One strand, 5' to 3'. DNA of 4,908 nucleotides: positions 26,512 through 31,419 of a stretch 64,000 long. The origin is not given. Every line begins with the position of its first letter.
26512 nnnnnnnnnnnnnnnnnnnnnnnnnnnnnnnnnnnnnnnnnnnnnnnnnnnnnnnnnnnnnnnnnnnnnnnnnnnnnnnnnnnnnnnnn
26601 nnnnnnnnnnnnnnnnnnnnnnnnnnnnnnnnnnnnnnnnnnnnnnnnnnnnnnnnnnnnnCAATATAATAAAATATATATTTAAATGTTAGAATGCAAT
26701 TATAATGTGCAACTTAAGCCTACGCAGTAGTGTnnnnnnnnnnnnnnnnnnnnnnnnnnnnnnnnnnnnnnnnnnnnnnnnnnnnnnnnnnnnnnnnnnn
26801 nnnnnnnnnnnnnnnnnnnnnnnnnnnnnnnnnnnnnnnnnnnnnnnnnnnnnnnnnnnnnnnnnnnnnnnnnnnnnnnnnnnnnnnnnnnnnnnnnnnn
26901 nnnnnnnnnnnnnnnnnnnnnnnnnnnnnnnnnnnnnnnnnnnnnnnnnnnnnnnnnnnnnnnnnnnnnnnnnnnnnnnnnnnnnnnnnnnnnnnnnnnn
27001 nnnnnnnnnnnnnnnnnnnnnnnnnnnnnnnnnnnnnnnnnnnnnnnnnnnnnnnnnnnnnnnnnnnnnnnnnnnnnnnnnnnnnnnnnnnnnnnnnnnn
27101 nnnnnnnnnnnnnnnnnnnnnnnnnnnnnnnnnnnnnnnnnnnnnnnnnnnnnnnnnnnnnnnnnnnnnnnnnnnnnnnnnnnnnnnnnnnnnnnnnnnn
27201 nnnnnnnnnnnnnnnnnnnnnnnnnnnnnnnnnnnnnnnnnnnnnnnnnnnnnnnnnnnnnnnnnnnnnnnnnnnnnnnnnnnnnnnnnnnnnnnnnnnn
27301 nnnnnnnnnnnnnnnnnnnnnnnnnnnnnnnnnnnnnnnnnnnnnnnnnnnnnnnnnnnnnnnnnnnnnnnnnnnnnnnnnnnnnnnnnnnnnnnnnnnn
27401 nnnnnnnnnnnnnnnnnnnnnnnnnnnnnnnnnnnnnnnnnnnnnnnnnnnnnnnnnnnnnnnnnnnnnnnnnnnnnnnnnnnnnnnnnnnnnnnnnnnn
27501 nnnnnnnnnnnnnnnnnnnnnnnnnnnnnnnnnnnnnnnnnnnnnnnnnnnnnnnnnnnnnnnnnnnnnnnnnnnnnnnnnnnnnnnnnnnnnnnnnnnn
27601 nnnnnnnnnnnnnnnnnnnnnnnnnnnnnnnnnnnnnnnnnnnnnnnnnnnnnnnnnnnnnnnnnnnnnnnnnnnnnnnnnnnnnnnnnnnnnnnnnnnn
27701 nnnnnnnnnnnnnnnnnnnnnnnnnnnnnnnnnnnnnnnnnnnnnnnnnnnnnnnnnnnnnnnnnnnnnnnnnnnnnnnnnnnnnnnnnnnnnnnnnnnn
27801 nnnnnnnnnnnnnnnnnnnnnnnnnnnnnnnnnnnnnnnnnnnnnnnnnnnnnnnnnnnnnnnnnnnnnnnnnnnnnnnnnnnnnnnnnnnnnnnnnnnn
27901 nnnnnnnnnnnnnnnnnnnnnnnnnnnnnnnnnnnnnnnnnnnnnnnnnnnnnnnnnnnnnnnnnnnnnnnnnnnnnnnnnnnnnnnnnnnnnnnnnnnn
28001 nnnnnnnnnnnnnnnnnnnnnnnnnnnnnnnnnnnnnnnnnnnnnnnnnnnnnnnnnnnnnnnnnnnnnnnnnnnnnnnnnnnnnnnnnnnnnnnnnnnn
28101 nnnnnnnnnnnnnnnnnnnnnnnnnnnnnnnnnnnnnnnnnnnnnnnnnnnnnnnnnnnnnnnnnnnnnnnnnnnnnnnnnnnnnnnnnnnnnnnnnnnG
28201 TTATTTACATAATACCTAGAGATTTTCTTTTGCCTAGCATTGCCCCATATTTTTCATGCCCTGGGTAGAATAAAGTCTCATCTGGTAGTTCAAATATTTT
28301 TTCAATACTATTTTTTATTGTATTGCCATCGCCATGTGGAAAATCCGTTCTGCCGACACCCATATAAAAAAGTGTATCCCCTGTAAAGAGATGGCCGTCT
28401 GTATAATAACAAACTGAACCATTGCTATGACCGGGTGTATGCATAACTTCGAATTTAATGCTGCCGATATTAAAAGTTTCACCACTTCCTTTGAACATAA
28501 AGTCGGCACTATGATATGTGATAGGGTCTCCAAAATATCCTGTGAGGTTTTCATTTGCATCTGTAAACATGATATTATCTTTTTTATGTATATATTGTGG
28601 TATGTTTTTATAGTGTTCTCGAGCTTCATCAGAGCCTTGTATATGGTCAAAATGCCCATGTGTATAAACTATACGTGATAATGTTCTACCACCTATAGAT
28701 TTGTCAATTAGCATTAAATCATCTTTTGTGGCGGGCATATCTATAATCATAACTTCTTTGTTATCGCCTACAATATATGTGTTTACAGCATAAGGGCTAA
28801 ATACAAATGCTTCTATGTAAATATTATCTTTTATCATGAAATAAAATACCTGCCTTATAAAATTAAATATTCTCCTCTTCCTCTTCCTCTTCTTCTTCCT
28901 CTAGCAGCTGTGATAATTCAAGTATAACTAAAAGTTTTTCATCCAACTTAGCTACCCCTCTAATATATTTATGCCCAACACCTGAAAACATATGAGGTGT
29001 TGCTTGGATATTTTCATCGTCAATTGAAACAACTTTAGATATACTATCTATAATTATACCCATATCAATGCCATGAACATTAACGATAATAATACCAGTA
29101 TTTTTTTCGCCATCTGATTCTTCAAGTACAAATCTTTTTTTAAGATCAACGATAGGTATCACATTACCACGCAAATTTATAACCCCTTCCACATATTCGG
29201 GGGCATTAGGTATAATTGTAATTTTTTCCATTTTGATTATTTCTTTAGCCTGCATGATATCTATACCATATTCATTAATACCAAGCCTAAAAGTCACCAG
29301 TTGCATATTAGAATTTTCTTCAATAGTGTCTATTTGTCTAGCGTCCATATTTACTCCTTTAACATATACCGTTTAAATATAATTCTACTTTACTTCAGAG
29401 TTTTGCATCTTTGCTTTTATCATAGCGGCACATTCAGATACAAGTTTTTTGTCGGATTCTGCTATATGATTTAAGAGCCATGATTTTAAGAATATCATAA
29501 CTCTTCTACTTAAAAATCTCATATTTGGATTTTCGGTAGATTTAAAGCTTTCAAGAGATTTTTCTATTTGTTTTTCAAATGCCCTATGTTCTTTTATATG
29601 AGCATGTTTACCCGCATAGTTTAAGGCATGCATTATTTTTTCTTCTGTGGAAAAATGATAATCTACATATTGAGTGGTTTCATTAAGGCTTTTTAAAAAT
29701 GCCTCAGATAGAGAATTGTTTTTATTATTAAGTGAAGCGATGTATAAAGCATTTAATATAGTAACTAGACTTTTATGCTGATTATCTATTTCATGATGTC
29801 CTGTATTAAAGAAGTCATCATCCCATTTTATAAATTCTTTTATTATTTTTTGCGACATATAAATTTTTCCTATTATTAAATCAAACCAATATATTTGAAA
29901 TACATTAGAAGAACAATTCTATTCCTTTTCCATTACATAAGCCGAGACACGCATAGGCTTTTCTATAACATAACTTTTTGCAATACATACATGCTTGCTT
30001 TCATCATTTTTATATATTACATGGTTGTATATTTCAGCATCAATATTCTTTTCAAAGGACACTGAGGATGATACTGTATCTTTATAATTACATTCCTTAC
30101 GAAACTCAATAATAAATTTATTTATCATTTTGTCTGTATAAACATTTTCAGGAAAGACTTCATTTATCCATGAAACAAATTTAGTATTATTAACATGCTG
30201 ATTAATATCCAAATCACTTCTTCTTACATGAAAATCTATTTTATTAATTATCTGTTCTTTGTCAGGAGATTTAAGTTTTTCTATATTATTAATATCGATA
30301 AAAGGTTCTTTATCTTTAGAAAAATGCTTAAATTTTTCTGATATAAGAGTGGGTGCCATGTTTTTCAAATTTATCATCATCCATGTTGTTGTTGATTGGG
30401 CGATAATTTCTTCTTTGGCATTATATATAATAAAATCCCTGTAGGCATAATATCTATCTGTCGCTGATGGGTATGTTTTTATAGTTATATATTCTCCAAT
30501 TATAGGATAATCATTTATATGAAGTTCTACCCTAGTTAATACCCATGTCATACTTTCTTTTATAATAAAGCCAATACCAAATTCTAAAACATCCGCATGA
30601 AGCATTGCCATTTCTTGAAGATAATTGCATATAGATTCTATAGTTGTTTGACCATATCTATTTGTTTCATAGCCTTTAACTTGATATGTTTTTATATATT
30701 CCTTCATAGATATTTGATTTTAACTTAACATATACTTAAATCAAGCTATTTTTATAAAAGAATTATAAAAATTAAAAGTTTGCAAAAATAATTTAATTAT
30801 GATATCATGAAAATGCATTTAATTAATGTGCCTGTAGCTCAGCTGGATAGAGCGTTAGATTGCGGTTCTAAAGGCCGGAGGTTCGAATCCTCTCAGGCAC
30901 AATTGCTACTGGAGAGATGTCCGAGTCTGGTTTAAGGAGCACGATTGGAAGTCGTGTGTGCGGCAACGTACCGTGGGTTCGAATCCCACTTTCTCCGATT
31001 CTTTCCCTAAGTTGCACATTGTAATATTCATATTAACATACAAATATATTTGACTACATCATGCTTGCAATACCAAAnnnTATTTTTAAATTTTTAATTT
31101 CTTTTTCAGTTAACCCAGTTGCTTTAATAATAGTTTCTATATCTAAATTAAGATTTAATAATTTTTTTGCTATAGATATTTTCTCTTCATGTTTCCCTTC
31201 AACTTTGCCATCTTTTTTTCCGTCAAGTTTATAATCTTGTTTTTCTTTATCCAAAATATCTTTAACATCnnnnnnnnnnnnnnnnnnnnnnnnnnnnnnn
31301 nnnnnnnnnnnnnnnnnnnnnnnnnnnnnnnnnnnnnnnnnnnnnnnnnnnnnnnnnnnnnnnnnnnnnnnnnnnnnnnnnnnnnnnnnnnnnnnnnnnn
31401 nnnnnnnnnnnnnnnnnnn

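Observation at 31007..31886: RadC/JAB-like cassette 2 abuts tRNA-Ser and is flanked by inverted copies of the same repeat core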

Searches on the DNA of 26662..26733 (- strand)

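Call 103: search_dna_similar(query=window:26662-26733:-, collection=plasmids, mode=distant, max_evalue=1, max_rows=10)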
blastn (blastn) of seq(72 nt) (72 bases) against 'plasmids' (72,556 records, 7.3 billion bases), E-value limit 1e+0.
Records with a match: 59; places in all: 62; records where one place covers at least 80% of the query: 0.
Best place of each record, by identity: >=99% 3; 90-95% 5; 80-90% 41; 60-80% 10.
By first word of the organism name: Borreliella 49; Staphylococcus 4; Bacillus 3; Acinetobacter 2; Clostridium 1.
By predicted mobility (MOB-suite, as given by PLSDB): non-mobilizable 55; mobilizable 4.
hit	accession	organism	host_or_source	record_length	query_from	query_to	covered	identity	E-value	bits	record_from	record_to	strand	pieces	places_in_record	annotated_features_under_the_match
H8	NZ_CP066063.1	Staphylococcus pettenkoferi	-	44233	17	70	75%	77.8%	1e-2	45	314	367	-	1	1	DUF5655 domain-containing protein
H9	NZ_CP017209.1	Borreliella burgdorferi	Homo sapiens,skin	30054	26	71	64%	80.4%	4e-2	44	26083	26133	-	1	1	none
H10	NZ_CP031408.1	Borreliella burgdorferi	Peromyscus leucopus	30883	26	71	64%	80.4%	4e-2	44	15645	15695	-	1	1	none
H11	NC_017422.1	Borreliella burgdorferi N40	-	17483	26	71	64%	80.4%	4e-2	44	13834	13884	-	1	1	none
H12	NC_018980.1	Borreliella burgdorferi 297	-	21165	26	71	64%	80.4%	4e-2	44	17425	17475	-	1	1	none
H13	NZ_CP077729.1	Borreliella burgdorferi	Ixodes ricinus,cell culture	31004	26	71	64%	80.4%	4e-2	44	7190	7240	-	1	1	none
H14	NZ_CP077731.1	Borreliella burgdorferi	Ixodes ricinus,cell culture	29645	26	71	64%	80.4%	4e-2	44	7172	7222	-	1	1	none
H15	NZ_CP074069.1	Borreliella burgdorferi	Homo sapiens,skin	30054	26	71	64%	80.4%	4e-2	44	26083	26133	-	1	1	none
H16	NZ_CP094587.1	Borreliella burgdorferi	Homo sapiens,Whole organism,Skin,skin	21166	26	71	64%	80.4%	4e-2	44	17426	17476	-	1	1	none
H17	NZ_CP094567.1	Borreliella burgdorferi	Homo sapiens,Whole organism,Skin,skin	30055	26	71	64%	80.4%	4e-2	44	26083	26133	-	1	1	none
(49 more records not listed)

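Call 104: search_dna_similar(query=window:26662-26733:-, collection=phages, mode=distant, max_evalue=1, max_rows=10)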
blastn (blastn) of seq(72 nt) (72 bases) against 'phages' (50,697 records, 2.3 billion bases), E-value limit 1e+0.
Records with a match: 6; places in all: 8; records where one place covers at least 80% of the query: 0.
Best place of each record, by identity: 90-95% 2; 80-90% 4.
By first word of the organism name: Brevibacillus 2; Campylobacter 2; uncultured 1; Staphylococcus 1.
By host as written in the record: Brevibacillus laterosporus 2; Campylobacter jejuni NCTC12662 2; - 1; Staphylococcus lentus 1.
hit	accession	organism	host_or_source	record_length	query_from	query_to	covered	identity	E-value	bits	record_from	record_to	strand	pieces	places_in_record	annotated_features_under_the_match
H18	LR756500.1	uncultured phage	metagenomic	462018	34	71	53%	84.2%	2e-1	40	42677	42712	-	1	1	record has no annotation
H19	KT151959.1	Brevibacillus phage Sundance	Brevibacillus laterosporus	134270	29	58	42%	86.7%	6e-1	37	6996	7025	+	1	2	none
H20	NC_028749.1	Brevibacillus phage Sundance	Brevibacillus laterosporus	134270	29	58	42%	86.7%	6e-1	37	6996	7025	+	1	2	none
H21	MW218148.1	Staphylococcus phage vB_StaM_SA1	Staphylococcus lentus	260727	41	68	39%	89.3%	6e-1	38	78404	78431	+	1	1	hypothetical protein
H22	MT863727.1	Campylobacter phage F370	Campylobacter jejuni NCTC12662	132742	38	62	35%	92.0%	6e-1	37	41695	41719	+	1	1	hypothetical protein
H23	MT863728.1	Campylobacter phage F371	Campylobacter jejuni NCTC12662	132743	38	62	35%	92.0%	6e-1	37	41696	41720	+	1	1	hypothetical protein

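Call 105: get_annotated_region(hit=H9, flank=1500)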
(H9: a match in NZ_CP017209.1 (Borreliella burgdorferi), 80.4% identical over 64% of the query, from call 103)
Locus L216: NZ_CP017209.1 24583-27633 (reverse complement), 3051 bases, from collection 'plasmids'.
description: Borreliella burgdorferi strain B331 plasmid B331_cp32_7, complete sequence
organism: Borreliella burgdorferi (NCBI taxid 139)
taxonomy: Bacteria; Spirochaetota; Spirochaetia; Spirochaetales; Borreliaceae; Borreliella; Borreliella burgdorferi
host: -; source: Homo sapiens,skin; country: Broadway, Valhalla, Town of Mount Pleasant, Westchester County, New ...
typing (MOB-suite, as given by PLSDB): non-mobilizable
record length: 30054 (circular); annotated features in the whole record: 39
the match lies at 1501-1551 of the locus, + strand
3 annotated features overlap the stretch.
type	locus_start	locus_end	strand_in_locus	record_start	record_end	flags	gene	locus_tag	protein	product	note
CDS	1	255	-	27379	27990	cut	-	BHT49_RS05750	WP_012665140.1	DUF643 domain-containing protein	-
CDS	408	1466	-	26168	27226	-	-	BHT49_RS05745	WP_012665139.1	hypothetical protein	-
CDS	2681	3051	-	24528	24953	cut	-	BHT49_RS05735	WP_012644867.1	DUF261 domain-containing protein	-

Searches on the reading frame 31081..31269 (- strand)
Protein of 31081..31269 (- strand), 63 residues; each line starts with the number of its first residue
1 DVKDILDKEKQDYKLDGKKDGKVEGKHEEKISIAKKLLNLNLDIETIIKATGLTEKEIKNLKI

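Call 39: search_protein_families(library=pfam, proteins=[window:31081-31269:-], max_evalue=10)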
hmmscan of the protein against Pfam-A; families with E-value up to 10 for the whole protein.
seq(63 aa): 1 family
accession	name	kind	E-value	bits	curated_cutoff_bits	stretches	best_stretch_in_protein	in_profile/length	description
PF10975.14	DUF2802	-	0.073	13.7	33.5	1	32-58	34-60/68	Protein of unknown function (DUF2802)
